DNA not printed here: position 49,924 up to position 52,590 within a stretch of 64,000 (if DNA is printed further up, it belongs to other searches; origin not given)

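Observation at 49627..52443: N,N-dimethylformamidase-like two-subunit enzyme (small + large subunit)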

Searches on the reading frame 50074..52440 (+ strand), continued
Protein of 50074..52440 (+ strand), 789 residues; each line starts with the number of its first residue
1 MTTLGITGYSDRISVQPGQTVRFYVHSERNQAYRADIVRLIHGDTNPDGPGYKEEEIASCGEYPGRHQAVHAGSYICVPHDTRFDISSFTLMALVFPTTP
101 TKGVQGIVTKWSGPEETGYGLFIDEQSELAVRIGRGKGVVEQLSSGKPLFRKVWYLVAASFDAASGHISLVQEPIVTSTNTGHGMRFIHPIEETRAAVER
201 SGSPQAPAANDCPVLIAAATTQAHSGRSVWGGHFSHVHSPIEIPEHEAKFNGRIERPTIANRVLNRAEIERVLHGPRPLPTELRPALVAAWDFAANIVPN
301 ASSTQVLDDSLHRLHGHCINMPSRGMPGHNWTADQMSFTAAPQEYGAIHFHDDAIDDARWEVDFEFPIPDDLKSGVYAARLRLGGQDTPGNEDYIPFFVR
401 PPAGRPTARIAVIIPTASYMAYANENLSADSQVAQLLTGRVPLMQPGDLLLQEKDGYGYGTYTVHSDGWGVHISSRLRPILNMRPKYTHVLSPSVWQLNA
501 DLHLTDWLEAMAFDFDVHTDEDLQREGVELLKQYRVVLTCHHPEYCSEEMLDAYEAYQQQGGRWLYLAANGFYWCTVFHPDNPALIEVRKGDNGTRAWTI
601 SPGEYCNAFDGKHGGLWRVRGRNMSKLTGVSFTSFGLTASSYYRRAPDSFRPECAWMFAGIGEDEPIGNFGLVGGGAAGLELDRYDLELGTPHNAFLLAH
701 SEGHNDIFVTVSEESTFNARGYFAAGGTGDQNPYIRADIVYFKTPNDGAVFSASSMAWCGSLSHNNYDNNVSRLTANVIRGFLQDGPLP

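Call 28: find_encoding_contigs(protein=P0111, flank=8000, max_places=3)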
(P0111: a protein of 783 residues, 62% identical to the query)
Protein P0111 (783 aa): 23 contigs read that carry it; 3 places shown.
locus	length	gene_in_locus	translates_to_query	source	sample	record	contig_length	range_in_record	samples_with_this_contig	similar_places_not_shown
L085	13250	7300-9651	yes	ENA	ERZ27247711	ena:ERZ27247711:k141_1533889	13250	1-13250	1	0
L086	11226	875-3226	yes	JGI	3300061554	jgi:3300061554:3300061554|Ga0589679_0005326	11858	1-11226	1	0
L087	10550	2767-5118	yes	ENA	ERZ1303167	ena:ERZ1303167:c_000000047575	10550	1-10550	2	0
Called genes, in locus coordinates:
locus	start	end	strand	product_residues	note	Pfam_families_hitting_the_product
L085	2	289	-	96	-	?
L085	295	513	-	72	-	PF04588:HIG_1_N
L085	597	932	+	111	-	PF26954:ACT_12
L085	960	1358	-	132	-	PF00857:Isochorismatase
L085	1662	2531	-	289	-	PF00749:tRNA-synt_1c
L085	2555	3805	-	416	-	PF02515:CoA_transf_3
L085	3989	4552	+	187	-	PF01844:HNH, PF13395:HNH_4 (faint), PF14279:HNH_5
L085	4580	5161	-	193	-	PF02915:Rubrerythrin (weak), PF03232:COQ7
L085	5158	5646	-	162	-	PF02600:DsbB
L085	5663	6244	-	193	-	PF09335:VTT_dom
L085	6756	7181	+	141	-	PF26354:DMF_alpha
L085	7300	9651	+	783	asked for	PF13385:Laminin_G_3, PF20254:DMFA2_C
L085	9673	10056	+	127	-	PF26354:DMF_alpha (weak)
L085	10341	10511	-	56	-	PF12893:Lumazine_bd_2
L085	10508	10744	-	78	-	PF12893:Lumazine_bd_2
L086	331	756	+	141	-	PF26354:DMF_alpha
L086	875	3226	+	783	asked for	PF13385:Laminin_G_3, PF20254:DMFA2_C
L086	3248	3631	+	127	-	PF26354:DMF_alpha (weak)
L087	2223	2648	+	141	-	PF26354:DMF_alpha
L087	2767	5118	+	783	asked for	PF13385:Laminin_G_3, PF20254:DMFA2_C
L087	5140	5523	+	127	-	PF26354:DMF_alpha (weak)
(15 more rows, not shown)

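Call 29: find_encoding_contigs(protein=P0019, flank=8000, max_places=2)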
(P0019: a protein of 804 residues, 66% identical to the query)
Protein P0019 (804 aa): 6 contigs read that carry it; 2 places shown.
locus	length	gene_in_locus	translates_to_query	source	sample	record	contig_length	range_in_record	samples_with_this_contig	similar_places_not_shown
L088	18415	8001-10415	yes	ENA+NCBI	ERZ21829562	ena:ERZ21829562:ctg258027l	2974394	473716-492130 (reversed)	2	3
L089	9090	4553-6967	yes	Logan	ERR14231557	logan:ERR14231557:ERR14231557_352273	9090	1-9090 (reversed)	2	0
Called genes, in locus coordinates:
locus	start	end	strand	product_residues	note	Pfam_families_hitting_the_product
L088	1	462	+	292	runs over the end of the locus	PF00149:Metallophos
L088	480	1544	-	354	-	PF03739:LptF_LptG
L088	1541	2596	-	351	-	PF03739:LptF_LptG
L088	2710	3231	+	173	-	PF03968:LptD_N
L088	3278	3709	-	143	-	-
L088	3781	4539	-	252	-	PF00483:NTP_transferase, PF12804:NTP_transf_3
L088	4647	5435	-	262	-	PF05118:Asp_Arg_Hydrox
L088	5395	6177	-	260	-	PF12804:NTP_transf_3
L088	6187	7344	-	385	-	-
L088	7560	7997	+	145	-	PF26354:DMF_alpha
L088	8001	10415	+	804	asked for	PF13385:Laminin_G_3, PF20254:DMFA2_C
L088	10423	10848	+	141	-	PF26354:DMF_alpha (weak)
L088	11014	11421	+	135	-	PF26354:DMF_alpha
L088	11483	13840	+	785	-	PF13385:Laminin_G_3, PF20254:DMFA2_C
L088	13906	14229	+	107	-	PF26354:DMF_alpha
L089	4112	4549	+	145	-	PF26354:DMF_alpha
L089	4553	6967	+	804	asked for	PF13385:Laminin_G_3, PF20254:DMFA2_C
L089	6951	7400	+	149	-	PF26354:DMF_alpha (weak)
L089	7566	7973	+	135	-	PF26354:DMF_alpha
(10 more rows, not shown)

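Call 30: find_encoding_contigs(protein=P0090, flank=8000, max_places=2)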
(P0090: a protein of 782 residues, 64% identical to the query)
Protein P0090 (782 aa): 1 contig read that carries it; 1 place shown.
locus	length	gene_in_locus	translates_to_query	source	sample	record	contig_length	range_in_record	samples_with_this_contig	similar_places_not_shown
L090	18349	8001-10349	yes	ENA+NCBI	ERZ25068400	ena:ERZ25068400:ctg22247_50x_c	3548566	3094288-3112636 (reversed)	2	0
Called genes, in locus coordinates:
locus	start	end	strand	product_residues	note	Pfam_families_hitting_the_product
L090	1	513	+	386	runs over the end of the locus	-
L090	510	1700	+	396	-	PF08028:Acyl-CoA_dh_2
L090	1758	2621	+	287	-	PF00941:FAD_binding_5, PF03450:CO_deh_flav_C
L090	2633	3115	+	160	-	PF00111:Fer2, PF13085:Fer2_3 (weak), PF01799:Fer2_2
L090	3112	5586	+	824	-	PF01315:Ald_Xan_dh_C, PF02738:MoCoBD_1, PF20256:MoCoBD_2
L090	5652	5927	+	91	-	-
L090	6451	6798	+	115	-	PF13641:Glyco_tranf_2_3 (weak), PF00535:Glycos_transf_2, PF10111:Glyco_tranf_2_2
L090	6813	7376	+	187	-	-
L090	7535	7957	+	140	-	PF26354:DMF_alpha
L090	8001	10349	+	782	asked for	PF13385:Laminin_G_3, PF20254:DMFA2_C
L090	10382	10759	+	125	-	PF26354:DMF_alpha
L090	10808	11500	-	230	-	PF00702:Hydrolase, PF13419:HAD_2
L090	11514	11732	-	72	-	PF01176:eIF-1a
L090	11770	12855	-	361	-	PF02628:COX15-CtaA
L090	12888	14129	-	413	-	PF04551:GcpE, PF26540:GcpE_C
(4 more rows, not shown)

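Call 42: get_annotated_region(hit=H3, flank=3000)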
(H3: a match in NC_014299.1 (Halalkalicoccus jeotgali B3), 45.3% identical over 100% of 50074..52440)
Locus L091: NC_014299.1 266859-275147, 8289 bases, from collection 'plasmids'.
description: Halalkalicoccus jeotgali B3 plasmid 2, complete sequence
organism: Halalkalicoccus jeotgali B3 (NCBI taxid 795797)
taxonomy: Archaea; Euryarchaeota; Halobacteria; Halobacteriales; Halococcaceae; Halalkalicoccus; Halalkalicoccus jeotgali; Halalkalicoccus jeotgali B3
host: -; source: -; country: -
typing (MOB-suite, as given by PLSDB): conjugative; relaxase MOBP; mating-pair formation MPF_T
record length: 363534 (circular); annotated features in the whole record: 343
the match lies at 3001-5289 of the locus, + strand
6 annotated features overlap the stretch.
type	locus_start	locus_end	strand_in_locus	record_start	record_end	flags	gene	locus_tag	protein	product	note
CDS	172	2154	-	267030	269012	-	-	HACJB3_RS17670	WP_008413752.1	primary-amine oxidase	-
CDS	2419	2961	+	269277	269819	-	-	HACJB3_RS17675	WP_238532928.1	inner-membrane translocator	-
CDS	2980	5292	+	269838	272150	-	-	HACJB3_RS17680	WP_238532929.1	N,N-dimethylformamidase beta subunit family domain-containing protein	-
CDS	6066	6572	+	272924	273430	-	-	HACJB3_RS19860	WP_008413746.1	hypothetical protein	-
CDS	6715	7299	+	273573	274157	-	-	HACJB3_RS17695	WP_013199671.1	helix-turn-helix domain-containing protein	-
CDS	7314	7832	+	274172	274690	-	-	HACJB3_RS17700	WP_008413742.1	hypothetical protein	-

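Call 43: get_annotated_region(hit=H4, flank=3000)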
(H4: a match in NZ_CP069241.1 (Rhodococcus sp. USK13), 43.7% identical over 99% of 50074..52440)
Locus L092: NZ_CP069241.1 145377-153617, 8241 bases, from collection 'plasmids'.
description: Rhodococcus sp. USK13 plasmid pUSK13_1, complete sequence
organism: Rhodococcus sp. USK13 (NCBI taxid 2806442)
taxonomy: Bacteria; Actinomycetota; Actinomycetes; Mycobacteriales; Nocardiaceae; Rhodococcus; Rhodococcus sp. USK13
host: -; source: cell culture,Sand; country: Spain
typing (MOB-suite, as given by PLSDB): mobilizable; relaxase MOBP,MOBP
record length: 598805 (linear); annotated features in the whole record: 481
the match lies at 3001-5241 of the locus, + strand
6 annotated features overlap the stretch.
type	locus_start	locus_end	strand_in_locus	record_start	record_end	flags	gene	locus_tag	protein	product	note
CDS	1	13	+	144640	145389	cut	-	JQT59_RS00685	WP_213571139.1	IclR family transcriptional regulator C-terminal domain-containing protein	-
CDS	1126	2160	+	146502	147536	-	-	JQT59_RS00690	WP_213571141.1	helix-turn-helix transcriptional regulator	GO:0006355 - regulation of DNA-templated transcription [Evidence IEA]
CDS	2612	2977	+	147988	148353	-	-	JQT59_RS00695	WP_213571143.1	hypothetical protein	-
CDS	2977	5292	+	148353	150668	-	-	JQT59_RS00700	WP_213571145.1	LamG domain-containing protein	-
CDS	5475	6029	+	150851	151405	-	-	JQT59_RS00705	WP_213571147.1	AmiS/UreI family transporter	-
CDS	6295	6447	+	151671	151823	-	-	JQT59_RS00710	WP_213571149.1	hypothetical protein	-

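Call 44: get_annotated_region(hit=H7, flank=3000)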
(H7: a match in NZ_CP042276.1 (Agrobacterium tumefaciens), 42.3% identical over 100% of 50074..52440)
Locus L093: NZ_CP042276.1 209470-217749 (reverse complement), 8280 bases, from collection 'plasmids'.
description: Agrobacterium tumefaciens strain 186 plasmid pAt, complete sequence
organism: Agrobacterium tumefaciens (NCBI taxid 358)
taxonomy: Bacteria; Pseudomonadota; Alphaproteobacteria; Hyphomicrobiales; Rhizobiaceae; Agrobacterium; Agrobacterium tumefaciens
host: -; source: Juglans regia; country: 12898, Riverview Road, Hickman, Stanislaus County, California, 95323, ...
typing (MOB-suite, as given by PLSDB): conjugative; relaxase MOBQ; mating-pair formation MPF_T
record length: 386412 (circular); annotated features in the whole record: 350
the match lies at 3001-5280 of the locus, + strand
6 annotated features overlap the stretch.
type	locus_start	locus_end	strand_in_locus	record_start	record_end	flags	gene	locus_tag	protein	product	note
CDS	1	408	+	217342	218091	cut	-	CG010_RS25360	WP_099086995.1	ATP-binding cassette domain-containing protein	-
CDS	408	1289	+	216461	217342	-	-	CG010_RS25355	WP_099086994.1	branched-chain amino acid ABC transporter permease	GO:0015803 - branched-chain amino acid transport [Evidence IEA]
CDS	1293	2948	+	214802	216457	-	-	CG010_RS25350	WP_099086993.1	branched-chain amino acid ABC transporter permease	GO:0015803 - branched-chain amino acid transport [Evidence IEA]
CDS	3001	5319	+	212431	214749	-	-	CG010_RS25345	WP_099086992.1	N,N-dimethylformamidase beta subunit family domain-containing protein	-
CDS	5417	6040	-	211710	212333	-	-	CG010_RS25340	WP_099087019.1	plasmid pRiA4b ORF-3 family protein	-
CDS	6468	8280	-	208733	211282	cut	-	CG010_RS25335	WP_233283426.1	LuxR C-terminal-related transcriptional regulator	GO:0006355 - regulation of DNA-templated transcription [Evidence IEA]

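Call 45: get_annotated_region(hit=H30, flank=3000)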
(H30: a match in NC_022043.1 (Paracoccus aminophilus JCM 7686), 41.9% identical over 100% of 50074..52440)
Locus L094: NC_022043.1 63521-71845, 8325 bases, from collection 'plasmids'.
description: Paracoccus aminophilus JCM 7686 plasmid pAMI5, complete sequence
organism: Paracoccus aminophilus JCM 7686 (NCBI taxid 1367847)
taxonomy: Bacteria; Pseudomonadota; Alphaproteobacteria; Rhodobacterales; Paracoccaceae; Paracoccus; Paracoccus aminophilus; Paracoccus aminophilus JCM 7686
host: -; source: -; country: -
typing (MOB-suite, as given by PLSDB): non-mobilizable; replicon rep_cluster_360
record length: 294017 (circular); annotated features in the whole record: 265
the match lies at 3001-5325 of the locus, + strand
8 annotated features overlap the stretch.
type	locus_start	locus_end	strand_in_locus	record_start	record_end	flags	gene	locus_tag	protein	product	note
CDS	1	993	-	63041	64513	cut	-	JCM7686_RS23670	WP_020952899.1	sensor histidine kinase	GO:0000160 - phosphorelay signal transduction system [Evidence IEA]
CDS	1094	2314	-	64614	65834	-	-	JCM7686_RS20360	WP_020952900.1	transporter substrate-binding domain-containing protein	-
CDS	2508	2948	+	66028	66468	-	-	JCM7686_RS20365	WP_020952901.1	hypothetical protein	-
CDS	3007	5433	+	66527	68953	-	-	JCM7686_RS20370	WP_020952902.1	N,N-dimethylformamidase beta subunit family domain-containing protein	-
CDS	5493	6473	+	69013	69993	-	-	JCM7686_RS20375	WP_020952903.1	biphenyl 2,3-dioxygenase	-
CDS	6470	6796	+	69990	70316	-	-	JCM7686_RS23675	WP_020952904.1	hypothetical protein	-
CDS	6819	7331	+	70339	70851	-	-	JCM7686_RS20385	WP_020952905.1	AmiS/UreI family transporter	-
CDS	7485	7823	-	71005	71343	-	-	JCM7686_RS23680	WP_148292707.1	MFS transporter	-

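Call 78: predict_structure(alignment_id=A2)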
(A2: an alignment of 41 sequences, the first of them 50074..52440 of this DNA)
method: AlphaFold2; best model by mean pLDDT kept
length: 789 residues; sequences in the alignment: 41
mean_pLDDT: 69.7   pTM: 0.73
mean pLDDT of the five models: 69.7, 69.0, 65.6, 65.1, 62.5
residues with pLDDT >= 90: 194; 70-90: 267; 50-70: 118; < 50: 210
segments of 3 or more residues with pLDDT < 50: 1-3, 45-50, 178-187, 325-337, 339-344, 423-470, 479-481, 485-492, 569-573, 591-641, 671-692, 704-736
pLDDT, mean of each block of 10 residues (from residue 1): 64 88 85 91 53 81 83 85 95 86 92 92 96 90 92 87 95 69 44 87 90 95 86 80 89 89 94 83 92 73 81 87 42 45 57 63 91 90 74 84 90 79 44 35 33 40 41 56 44 59 84 92 89 85 61 77 68 60 66 33 29 32 45 39 74 86 71 36 40 62 39 27 32 49 67 57 75 88 83
secondary structure, 60 per line:
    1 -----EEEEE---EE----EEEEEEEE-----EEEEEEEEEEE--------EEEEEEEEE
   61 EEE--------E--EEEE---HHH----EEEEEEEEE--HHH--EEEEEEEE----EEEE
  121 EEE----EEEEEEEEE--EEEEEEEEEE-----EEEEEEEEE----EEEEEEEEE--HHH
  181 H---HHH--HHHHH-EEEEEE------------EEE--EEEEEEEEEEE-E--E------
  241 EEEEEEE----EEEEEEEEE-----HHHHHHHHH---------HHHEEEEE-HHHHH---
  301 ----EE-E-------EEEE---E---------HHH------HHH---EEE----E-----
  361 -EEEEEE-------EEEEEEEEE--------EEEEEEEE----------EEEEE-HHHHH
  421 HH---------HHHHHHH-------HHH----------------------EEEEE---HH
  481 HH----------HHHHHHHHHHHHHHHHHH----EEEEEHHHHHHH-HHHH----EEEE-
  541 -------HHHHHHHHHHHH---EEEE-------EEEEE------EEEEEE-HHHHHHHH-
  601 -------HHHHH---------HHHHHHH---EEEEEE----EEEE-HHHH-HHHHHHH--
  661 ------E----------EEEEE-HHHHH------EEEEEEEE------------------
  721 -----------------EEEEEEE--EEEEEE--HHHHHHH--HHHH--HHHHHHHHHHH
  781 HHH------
elements in order (helices of 4 or more, strands of 3 or more residues): E6-10 E20-27 E33-43 E52-63 E75-78 E89-97 E105-112 E117-123 E128-136 E139-148 E154-162 E167-175 H178-181 H190-194 E196-201 E214-216 E219-229 E241-247 E252-260 H266-274 E287-291 H293-297 E316-319 E348-350 E362-367 E375-383 E392-399 E410-414 H416-422 H432-438 E471-475 H479-482 H493-510 E515-519 H520-526 H528-531 E536-539 H548-559 E563-566 E574-578 E585-590 H592-599 H608-612 H622-628 E632-637 E642-645 H647-650 H652-658 E678-682 H684-688 E695-702 E738-744 E747-752 H755-761 H764-767 H770-783
